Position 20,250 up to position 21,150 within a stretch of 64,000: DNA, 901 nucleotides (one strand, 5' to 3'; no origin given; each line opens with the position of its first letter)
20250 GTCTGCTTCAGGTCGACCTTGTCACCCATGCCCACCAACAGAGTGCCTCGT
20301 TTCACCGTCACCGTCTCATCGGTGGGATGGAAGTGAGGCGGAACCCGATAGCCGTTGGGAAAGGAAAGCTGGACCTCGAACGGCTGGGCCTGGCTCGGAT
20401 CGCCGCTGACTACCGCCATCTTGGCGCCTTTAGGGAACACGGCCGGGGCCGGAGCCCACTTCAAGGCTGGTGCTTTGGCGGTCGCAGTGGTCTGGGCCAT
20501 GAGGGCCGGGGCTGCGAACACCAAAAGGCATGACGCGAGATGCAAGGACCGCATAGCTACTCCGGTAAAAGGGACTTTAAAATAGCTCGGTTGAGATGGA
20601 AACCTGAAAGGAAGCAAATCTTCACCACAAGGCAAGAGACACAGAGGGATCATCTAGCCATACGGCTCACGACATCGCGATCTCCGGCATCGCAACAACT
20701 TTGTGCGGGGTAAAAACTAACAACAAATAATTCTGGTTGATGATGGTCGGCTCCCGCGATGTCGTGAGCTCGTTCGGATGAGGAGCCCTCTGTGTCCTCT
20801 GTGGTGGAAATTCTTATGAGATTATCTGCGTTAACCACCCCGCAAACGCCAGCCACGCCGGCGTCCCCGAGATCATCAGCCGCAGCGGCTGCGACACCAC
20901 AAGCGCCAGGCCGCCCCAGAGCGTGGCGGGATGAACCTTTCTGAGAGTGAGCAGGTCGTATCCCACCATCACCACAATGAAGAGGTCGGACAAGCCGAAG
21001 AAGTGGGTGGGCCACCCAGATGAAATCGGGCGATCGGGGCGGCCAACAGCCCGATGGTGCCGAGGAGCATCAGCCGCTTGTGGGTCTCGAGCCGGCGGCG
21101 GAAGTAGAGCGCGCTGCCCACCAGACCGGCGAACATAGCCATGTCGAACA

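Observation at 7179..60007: A family of intercistronic arm-spacer-arm elements built from short-period (7-9 nt) repeats, whose arms donate the stop codon of the upstream gene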

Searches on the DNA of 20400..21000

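Call 79: search_rna_families(source=window, start=20400, end=21000, threshold=evalue, max_evalue=1)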
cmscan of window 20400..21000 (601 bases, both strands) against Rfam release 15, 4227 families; matches with E-value up to 1: 0.
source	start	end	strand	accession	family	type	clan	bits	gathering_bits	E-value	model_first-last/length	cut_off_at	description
